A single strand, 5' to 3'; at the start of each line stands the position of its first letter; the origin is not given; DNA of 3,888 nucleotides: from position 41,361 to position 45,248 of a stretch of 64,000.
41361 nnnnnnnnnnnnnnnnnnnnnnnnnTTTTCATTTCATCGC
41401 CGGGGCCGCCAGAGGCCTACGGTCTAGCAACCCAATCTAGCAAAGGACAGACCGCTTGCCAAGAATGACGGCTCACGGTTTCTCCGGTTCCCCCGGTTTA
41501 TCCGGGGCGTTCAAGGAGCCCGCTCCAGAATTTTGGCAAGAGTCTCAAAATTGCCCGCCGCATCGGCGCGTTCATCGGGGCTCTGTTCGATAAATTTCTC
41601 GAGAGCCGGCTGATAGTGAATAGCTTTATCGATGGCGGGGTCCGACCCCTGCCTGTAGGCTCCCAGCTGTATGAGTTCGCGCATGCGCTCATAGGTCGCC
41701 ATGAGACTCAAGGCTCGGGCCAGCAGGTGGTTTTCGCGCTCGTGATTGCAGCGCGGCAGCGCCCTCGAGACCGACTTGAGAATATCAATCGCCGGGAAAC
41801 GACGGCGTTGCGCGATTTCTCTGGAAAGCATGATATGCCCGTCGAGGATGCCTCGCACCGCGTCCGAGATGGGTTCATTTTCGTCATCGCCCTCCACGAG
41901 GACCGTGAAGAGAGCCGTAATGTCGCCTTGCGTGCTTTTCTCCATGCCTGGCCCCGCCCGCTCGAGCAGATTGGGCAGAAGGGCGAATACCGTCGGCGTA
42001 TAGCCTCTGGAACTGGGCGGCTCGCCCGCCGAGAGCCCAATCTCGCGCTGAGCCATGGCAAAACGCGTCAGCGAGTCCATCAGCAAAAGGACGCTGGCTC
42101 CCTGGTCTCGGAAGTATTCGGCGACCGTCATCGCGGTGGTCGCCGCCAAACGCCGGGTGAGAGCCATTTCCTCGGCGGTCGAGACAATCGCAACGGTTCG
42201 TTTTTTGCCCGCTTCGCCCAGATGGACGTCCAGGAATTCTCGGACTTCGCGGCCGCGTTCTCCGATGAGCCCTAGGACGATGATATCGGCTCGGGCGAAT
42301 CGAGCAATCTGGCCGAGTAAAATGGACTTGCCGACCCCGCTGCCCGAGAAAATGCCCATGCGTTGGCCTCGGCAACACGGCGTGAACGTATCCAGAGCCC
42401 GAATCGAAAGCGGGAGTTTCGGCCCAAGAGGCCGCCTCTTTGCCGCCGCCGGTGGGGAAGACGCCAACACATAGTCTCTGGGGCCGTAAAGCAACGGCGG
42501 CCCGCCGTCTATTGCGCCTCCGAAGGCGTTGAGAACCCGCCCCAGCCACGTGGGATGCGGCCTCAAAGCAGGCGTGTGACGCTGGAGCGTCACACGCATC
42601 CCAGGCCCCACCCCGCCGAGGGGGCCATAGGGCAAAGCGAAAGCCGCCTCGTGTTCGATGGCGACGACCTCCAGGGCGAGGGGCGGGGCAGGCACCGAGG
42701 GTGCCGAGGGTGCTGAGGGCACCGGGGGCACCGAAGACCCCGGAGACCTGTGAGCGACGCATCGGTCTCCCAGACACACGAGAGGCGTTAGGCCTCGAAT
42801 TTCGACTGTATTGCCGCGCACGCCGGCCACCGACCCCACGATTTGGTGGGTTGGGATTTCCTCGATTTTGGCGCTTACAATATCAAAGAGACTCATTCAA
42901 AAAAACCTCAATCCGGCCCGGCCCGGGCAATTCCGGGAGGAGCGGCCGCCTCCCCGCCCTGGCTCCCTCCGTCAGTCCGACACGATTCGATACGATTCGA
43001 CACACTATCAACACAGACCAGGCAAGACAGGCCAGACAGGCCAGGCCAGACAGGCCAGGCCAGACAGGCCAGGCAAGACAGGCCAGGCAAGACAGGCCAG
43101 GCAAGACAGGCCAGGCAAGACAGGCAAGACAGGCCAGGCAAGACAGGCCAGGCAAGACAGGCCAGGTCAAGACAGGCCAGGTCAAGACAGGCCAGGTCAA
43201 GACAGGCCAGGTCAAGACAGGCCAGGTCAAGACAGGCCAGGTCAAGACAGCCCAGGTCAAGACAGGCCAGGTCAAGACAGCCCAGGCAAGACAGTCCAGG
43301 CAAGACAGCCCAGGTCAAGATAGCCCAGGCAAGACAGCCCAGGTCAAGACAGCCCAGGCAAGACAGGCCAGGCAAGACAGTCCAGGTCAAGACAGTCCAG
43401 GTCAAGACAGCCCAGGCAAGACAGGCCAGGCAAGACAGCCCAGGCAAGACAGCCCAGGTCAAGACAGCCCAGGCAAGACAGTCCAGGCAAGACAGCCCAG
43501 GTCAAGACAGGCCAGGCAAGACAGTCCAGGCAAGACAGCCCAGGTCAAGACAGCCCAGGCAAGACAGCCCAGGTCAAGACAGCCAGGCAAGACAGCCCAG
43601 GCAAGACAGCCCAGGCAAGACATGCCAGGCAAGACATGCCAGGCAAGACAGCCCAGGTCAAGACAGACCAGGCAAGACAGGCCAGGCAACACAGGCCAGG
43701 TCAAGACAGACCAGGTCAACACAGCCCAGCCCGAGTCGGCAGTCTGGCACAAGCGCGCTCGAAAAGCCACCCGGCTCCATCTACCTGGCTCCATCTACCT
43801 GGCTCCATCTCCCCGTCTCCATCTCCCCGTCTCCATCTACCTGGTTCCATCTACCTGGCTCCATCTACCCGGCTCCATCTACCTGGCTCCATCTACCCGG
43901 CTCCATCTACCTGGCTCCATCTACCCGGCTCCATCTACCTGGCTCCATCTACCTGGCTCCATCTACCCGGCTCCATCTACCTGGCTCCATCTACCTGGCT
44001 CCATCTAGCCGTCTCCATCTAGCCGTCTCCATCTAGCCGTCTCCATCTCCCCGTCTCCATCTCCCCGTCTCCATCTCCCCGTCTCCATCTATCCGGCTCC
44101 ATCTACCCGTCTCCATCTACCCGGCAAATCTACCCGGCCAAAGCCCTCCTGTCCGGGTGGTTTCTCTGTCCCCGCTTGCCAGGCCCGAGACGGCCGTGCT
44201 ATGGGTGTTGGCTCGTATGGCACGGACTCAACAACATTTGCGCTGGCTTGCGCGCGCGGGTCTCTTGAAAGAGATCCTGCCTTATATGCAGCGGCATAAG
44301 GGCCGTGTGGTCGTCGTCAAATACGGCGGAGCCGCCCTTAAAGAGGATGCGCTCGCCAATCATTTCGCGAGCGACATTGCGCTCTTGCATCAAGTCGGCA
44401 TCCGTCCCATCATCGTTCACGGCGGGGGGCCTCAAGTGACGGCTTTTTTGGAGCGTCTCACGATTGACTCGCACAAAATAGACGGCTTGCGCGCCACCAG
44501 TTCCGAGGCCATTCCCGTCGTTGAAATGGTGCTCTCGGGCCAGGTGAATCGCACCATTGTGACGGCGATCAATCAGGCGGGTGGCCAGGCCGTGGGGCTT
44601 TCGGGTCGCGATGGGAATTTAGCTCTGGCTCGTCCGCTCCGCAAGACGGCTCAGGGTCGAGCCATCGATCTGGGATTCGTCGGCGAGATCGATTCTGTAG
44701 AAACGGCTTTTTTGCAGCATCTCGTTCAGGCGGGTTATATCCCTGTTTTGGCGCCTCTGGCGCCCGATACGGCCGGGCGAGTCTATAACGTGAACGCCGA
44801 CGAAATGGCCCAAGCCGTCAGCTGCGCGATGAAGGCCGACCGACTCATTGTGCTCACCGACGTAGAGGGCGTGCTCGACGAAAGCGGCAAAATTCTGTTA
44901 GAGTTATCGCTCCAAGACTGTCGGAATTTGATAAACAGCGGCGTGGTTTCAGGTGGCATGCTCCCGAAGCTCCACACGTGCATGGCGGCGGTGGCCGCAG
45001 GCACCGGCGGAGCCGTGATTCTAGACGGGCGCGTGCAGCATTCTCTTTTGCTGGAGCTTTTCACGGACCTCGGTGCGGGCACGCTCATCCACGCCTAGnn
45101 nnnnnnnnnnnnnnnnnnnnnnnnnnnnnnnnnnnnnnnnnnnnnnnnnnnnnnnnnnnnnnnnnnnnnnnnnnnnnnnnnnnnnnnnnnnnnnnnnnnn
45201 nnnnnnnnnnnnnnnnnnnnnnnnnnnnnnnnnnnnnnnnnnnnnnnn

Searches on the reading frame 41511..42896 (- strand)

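Call 17: search_protein_families(library=ncbifam, proteins=[window:41511-42896:-], max_evalue=1e-10)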
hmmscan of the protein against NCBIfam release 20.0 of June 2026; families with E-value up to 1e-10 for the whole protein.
window:41511-42896:- (461 aa): 35 families (the best 25 are shown)
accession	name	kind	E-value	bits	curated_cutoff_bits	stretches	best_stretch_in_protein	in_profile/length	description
TIGR03498.1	FliI_clade3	equivalog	3.1e-163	543.3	587.45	1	21-457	1-418/418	flagellar protein export ATPase FliI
TIGR03496.1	FliI_clade1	equivalog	1.2e-148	495.4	619.1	1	21-455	1-413/414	flagellar protein export ATPase FliI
TIGR01026.1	fliI_yscN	subfamily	5.5e-137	457.1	379.5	1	7-457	11-439/440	FliI/YscN family ATPase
TIGR03497.1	FliI_clade2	equivalog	1.7e-133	445.6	629.8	1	73-456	34-412/413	flagellar protein export ATPase FliI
TIGR02546.1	III_secr_ATP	equivalog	2.9e-133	444.6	604.75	1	74-457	42-422/423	type III secretion system ATPase SctN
NF005391.0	PRK06936.1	equivalog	7.3e-115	384.3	657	1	73-456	59-437/439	type III secretion system ATPase SctN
NF006575.0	PRK09099.1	subfamily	7.8e-115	384.1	706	1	75-457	64-441/443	type III secretion system ATPase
NF005295.0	PRK06820.1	equivalog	1.2e-114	383.7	690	1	73-457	61-439/440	EscN/YscN/HrcN family type III secretion system ATPase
NF005535.1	PRK07196.1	equivalog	7.7e-110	367.9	715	1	73-454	54-431/434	flagellar protein export ATPase FliI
NF006290.1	PRK08472.1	equivalog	2.3e-105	352.9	644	1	77-456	58-432/433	flagellar protein export ATPase FliI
NF005765.0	PRK07594.1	equivalog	3.5e-101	339.1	715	1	76-457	56-431/433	EscN/YscN/HrcN family type III secretion system ATPase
NF006012.0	PRK08149.1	equivalog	9.7e-93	311.4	594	1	118-456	92-429/431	type III secretion system ATPase SctN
NF004578.0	PRK05922.1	equivalog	1.7e-76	257.8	604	1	70-457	51-431/434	type III secretion system ATPase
NF040574.1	T3SS_ATP_VscN2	exception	4.9e-52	177.2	750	1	117-441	84-402/420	type III secretion system ATPase VscN2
NF003220.0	PRK04192.1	subfamily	1.9e-41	142.1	470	1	159-390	209-448/588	V-type ATP synthase subunit A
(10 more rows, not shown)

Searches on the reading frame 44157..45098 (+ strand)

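Call 17: search_protein_families(library=ncbifam, proteins=[window:44157-45098:+], max_evalue=1e-10)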
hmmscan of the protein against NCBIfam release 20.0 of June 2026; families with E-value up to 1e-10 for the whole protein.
window:44157-45098:+ (313 aa): 9 families
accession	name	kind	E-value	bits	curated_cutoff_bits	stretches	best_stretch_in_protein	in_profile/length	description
TIGR00761.1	argB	equivalog_domain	3.4e-73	246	151.3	1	51-288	1-231/231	acetylglutamate kinase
NF003387.0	PRK04531.1-2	equivalog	2e-46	158.3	426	1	35-312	18-287/441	acetylglutamate kinase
NF003641.0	PRK05279.1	equivalog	1.6e-43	149.2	344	1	37-312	13-290/441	amino-acid N-acetyltransferase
TIGR01890.1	N-Ac-Glu-synth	equivalog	3.6e-42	144.8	202.85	1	37-311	5-277/429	amino-acid N-acetyltransferase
NF010662.0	PRK14058.1-4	equivalog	1.5e-37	129.3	194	1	51-297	1-250/264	[LysW]-aminoadipate/[LysW]-glutamate kinase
NF010659.0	PRK14058.1-1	equivalog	7.7e-34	117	223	1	52-301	2-259/267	[LysW]-aminoadipate kinase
NF003386.0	PRK04531.1-1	equivalog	3e-33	115.4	417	1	24-311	12-291/442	acetylglutamate kinase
NF010661.0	PRK14058.1-3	equivalog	4.8e-27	94.7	251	1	51-290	2-252/283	acetylglutamate/acetylaminoadipate kinase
NF010660.0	PRK14058.1-2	equivalog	2e-15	57.3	241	1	53-288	3-239/249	[LysW]-aminoadipate/[LysW]-glutamate kinase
